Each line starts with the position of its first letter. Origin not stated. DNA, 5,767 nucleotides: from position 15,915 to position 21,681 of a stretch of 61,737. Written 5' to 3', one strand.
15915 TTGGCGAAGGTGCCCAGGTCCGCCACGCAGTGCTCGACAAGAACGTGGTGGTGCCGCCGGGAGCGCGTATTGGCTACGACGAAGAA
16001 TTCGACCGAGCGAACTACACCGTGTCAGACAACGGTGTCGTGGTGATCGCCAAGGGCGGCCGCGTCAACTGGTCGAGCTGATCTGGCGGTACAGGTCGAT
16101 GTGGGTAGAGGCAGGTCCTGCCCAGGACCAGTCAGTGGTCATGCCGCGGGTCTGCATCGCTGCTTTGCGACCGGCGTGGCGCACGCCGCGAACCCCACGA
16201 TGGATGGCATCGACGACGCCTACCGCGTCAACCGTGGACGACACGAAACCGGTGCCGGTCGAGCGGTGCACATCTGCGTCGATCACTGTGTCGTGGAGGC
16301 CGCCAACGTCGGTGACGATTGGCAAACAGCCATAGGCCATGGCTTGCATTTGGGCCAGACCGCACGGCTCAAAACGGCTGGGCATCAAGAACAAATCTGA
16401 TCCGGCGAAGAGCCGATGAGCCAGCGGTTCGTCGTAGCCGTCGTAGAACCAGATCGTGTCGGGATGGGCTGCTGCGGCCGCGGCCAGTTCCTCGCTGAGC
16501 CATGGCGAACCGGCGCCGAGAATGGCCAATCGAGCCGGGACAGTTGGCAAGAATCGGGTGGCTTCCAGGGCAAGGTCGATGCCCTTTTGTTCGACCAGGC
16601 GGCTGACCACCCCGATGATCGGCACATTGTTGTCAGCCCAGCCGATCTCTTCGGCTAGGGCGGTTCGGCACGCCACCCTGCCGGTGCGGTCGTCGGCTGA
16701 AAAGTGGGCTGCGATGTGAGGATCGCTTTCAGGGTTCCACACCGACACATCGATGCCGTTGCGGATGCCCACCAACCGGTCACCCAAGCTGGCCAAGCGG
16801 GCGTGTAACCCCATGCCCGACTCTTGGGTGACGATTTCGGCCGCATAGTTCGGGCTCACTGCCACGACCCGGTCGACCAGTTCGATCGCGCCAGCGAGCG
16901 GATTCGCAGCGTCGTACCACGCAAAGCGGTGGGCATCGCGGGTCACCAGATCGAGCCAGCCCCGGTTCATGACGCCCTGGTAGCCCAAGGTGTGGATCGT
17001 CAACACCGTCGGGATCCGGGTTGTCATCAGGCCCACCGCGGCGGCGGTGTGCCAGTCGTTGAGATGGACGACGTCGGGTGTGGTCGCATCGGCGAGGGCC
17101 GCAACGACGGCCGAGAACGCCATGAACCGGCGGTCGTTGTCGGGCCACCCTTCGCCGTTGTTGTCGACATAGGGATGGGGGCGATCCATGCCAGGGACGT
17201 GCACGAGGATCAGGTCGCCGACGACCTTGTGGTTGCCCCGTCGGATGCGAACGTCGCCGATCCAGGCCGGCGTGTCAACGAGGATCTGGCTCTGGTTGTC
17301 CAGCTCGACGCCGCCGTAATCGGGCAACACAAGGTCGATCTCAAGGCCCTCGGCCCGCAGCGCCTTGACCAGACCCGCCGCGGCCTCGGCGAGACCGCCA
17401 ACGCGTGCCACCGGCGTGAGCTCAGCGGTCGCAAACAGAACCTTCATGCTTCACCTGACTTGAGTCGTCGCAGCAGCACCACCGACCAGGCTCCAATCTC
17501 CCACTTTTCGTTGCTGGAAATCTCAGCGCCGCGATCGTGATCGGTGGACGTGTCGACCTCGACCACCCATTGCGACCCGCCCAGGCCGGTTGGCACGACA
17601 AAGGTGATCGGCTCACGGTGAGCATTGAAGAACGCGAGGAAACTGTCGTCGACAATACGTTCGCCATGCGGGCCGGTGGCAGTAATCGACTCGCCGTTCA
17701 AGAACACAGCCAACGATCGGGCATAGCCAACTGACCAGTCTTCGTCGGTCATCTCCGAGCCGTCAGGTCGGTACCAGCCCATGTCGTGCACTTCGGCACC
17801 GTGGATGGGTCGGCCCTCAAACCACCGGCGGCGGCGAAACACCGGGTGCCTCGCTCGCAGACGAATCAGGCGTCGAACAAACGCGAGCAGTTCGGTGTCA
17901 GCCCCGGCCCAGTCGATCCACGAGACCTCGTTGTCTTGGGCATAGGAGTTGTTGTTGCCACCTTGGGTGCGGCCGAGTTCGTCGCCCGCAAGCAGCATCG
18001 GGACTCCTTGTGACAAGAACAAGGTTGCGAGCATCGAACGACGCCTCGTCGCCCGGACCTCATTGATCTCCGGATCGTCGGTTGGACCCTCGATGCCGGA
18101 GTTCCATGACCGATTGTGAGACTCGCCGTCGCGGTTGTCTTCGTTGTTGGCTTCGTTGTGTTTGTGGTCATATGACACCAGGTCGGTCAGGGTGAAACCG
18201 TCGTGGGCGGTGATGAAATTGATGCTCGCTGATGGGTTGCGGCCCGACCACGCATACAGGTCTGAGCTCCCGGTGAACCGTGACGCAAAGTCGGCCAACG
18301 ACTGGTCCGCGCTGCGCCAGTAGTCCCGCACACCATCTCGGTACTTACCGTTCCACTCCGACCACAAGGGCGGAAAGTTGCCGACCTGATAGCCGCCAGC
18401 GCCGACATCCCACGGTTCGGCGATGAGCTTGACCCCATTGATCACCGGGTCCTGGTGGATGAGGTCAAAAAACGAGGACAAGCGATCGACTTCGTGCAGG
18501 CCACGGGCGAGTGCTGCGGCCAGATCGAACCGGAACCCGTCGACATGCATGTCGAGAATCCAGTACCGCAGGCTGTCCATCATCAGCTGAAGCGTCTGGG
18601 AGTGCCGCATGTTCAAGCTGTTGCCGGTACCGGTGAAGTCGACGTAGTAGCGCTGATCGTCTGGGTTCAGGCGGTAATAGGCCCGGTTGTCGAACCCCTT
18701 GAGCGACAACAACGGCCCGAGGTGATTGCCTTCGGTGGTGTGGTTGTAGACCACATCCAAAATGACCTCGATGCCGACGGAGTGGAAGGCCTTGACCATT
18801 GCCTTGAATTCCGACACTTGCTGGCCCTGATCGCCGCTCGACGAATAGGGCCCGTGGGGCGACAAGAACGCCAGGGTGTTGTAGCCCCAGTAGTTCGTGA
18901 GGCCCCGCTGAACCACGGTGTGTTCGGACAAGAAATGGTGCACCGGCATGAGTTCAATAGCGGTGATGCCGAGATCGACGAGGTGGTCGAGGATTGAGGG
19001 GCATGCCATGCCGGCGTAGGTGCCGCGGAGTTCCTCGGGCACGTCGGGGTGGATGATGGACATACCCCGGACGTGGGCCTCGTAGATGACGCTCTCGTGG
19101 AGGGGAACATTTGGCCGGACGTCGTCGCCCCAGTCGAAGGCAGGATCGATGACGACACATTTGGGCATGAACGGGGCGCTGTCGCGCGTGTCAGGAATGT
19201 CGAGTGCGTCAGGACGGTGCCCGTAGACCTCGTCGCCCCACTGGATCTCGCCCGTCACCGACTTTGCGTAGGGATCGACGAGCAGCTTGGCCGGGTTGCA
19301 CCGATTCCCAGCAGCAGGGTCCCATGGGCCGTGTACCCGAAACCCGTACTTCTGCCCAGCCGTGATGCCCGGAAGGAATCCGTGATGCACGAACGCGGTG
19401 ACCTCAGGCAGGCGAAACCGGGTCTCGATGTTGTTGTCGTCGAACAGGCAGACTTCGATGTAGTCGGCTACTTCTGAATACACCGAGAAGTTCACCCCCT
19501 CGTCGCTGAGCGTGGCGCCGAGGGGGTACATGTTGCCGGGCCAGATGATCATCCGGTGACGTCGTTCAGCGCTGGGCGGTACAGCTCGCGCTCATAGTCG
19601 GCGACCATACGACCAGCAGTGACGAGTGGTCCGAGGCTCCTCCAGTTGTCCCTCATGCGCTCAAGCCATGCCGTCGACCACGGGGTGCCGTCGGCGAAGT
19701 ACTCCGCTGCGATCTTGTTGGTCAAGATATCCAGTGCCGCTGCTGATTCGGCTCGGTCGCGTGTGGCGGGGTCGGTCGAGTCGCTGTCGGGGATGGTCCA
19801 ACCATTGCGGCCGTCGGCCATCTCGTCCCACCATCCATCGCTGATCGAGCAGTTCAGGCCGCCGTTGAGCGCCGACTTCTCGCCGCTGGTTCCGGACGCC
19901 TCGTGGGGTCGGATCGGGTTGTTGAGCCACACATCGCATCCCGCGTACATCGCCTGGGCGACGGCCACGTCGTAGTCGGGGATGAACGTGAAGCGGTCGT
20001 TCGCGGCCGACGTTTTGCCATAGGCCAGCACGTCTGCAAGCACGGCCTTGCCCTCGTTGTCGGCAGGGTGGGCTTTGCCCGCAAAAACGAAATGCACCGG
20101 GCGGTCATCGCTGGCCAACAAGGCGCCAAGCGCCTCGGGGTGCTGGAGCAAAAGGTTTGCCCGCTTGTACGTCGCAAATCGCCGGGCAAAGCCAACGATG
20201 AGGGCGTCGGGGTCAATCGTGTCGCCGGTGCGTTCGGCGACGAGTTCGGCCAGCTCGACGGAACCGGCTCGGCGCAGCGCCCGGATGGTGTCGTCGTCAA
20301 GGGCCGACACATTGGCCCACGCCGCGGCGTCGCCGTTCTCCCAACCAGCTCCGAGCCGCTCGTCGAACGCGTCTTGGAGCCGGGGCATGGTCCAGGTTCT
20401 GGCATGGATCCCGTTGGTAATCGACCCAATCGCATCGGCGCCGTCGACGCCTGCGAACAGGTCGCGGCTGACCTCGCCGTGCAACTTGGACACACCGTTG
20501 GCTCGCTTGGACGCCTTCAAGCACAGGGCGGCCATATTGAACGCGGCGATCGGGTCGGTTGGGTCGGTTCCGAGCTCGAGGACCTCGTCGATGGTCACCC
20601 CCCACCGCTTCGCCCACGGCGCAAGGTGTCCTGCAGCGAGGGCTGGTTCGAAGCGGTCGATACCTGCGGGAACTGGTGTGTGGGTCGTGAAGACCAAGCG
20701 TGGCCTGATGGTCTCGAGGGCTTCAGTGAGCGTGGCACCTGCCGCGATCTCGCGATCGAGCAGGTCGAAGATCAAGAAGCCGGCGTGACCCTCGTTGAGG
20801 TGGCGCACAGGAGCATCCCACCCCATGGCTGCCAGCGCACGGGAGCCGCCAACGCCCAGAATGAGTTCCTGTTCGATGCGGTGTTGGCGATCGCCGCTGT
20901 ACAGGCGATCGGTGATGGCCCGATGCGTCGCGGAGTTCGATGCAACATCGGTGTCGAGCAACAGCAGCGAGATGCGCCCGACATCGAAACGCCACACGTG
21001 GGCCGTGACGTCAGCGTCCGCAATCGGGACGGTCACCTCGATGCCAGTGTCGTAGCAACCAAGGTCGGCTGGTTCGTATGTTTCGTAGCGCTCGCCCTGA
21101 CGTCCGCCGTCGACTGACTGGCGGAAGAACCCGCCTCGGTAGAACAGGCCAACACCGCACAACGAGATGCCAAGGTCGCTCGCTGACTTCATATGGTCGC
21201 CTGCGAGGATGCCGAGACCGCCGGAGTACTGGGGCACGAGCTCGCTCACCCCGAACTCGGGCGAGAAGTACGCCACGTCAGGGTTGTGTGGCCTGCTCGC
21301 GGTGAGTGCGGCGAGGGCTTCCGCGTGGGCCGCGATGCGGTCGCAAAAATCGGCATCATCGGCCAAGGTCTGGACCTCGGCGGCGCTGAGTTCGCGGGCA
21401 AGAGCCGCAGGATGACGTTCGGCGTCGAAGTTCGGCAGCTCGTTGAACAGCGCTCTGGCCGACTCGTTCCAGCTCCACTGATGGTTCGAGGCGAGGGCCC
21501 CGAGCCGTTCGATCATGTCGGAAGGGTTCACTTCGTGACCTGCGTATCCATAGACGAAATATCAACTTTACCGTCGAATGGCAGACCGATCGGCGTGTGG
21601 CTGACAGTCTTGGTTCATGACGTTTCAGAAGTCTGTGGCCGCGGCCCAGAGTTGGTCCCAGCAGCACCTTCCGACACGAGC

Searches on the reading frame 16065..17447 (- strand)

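Call 9: search_protein_families(library=pfam, proteins=[window:16065-17447:-])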
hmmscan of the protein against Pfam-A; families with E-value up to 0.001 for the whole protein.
window:16065-17447:- (460 aa): 6 families
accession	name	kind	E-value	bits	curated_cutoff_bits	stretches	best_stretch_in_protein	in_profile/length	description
PF08323.17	Glyco_transf_5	-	4.3e-50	171.1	22.7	1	2-218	1-237/239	Starch synthase catalytic domain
PF00534.26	Glycos_transf_1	-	2.3e-18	66.7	26.4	1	273-414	13-151/172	Glycosyl transferases group 1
PF13692.12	Glyco_trans_1_4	-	3e-16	60.4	27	1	276-416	2-137/142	Glycosyl transferases group 1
PF13439.12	Glyco_transf_4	-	2.9e-14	53.9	28.5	1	16-207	1-150/170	Glycosyltransferase Family 4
PF13579.12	Glyco_trans_4_4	-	3.2e-10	41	29.7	1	17-206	1-143/158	Glycosyl transferase 4-like domain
PF20706.3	GT4-conflict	-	3.8e-07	29.9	26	1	280-446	202-382/385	Family 4 Glycosyltransferase in conflict systems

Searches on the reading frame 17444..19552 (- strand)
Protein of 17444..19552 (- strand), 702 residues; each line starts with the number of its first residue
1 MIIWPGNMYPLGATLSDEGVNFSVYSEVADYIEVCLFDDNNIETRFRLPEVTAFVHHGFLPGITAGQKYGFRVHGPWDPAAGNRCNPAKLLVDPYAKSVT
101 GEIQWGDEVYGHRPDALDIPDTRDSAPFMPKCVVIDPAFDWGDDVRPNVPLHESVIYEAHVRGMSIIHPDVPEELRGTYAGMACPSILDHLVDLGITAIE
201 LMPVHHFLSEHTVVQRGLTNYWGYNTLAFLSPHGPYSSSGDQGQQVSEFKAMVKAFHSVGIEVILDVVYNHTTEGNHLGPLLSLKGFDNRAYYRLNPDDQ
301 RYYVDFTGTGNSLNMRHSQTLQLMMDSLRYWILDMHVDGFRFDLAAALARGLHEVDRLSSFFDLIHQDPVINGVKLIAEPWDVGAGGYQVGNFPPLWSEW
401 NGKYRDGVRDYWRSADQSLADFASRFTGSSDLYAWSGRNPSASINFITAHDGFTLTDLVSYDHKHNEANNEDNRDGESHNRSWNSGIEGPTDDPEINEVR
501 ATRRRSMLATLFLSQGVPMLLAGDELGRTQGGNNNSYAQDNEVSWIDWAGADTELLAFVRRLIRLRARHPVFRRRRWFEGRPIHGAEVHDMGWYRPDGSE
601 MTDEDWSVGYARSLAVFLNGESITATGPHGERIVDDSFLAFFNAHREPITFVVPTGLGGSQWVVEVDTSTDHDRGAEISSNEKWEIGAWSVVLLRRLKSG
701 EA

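Call 9: search_protein_families(library=pfam, proteins=[window:17444-19552:-])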
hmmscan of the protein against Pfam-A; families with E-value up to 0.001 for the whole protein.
window:17444-19552:- (702 aa): 2 families
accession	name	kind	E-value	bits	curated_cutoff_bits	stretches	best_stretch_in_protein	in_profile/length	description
PF02922.24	CBM_48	-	7.1e-17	62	22.4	1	10-96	1-83/83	Carbohydrate-binding module 48 (Isoamylase N-terminal domain)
PF00128.31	Alpha-amylase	-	7.9e-15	55.5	22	1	186-293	23-114/446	Alpha amylase, catalytic domain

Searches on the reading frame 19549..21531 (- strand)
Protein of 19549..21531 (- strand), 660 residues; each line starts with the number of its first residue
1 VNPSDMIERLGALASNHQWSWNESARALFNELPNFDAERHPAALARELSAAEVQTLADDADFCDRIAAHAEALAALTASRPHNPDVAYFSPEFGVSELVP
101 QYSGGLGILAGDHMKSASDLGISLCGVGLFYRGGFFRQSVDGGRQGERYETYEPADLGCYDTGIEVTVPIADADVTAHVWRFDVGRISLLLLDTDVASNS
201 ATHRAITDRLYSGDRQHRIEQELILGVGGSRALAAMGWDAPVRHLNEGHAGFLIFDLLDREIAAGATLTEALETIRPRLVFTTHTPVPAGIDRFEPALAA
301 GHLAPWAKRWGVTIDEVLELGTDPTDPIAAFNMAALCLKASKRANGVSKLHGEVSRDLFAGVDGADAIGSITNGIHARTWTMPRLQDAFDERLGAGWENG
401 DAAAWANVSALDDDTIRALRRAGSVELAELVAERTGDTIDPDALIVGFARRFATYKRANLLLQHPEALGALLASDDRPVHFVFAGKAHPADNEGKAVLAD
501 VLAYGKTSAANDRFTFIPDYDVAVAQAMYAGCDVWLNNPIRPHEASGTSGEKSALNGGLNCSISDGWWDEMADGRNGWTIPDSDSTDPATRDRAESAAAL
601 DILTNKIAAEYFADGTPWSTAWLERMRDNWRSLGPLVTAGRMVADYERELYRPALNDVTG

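Call 9: search_protein_families(library=pfam, proteins=[window:19549-21531:-])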
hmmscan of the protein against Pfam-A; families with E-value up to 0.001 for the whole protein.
window:19549-21531:- (660 aa): 2 families
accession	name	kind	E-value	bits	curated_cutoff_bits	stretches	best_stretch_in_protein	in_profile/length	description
PF00343.26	Phosphorylase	-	2.2e-30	106.1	27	2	331-567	324-580/713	Carbohydrate phosphorylase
PF11897.13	DUF3417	-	6.4e-14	52.8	25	1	6-97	4-107/109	Protein of unknown function (DUF3417)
